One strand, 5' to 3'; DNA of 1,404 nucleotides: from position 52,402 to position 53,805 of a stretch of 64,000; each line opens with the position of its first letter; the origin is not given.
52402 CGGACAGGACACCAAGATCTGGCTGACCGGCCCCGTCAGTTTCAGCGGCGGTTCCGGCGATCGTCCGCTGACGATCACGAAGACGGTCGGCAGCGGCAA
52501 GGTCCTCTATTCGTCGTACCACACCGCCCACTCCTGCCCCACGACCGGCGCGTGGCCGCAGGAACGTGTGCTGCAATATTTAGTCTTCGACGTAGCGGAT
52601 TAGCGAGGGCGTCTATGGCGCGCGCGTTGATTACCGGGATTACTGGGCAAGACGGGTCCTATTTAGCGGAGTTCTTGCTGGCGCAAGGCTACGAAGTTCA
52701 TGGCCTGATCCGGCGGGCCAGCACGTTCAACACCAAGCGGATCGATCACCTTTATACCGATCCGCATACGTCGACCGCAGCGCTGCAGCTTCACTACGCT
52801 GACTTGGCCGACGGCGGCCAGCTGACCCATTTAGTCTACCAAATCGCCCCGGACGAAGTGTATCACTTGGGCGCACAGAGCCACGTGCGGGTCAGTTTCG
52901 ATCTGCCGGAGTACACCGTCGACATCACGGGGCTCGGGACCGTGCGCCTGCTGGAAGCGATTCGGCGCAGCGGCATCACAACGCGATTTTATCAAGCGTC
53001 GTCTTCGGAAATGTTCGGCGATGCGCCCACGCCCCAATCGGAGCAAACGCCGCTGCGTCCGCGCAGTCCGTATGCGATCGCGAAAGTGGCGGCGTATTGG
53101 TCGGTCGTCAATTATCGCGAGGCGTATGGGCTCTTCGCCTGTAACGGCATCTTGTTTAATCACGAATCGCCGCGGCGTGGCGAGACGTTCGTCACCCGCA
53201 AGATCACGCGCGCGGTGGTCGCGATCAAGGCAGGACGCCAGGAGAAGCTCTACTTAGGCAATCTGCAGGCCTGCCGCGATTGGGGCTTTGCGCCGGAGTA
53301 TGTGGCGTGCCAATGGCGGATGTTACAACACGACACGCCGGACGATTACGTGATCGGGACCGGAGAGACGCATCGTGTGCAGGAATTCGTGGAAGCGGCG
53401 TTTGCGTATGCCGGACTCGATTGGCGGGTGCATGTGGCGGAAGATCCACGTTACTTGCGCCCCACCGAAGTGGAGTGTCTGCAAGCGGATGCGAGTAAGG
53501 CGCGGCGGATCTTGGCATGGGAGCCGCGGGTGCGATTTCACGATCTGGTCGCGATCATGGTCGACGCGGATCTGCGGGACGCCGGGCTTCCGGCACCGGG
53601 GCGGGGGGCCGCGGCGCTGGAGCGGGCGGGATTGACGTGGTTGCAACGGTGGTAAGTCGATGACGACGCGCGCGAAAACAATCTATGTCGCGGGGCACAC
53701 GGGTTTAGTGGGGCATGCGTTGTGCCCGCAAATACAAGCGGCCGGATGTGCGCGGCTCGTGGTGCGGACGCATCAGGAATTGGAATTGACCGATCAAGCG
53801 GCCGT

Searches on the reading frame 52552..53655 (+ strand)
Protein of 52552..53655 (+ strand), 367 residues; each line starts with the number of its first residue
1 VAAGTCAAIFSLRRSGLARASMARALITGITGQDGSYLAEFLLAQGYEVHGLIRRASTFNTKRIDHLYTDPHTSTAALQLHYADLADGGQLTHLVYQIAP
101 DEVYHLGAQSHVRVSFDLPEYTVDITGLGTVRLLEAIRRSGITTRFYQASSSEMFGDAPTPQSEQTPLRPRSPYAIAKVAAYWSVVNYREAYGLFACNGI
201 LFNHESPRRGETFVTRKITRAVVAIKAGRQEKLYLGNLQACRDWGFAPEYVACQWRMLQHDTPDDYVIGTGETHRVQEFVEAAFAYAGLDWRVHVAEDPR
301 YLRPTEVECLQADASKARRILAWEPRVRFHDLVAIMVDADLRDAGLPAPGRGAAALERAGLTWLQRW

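Call 76: search_protein_families(library=pfam, proteins=[window:52552-53655:+], max_evalue=0.00001)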
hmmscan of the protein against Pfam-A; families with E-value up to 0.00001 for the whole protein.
window:52552-53655:+ (367 aa): 3 families
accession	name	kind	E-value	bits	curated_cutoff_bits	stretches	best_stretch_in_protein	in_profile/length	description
PF16363.11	GDP_Man_Dehyd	-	4.4e-136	454.1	27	1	26-336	1-332/332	GDP-mannose 4,6 dehydratase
PF01370.27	Epimerase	-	3.1e-72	243.3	20.9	1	25-269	1-240/240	NAD dependent epimerase/dehydratase family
PF04321.23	RmlD_sub_bind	-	5.9e-07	29.3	27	1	25-191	3-142/287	RmlD substrate binding domain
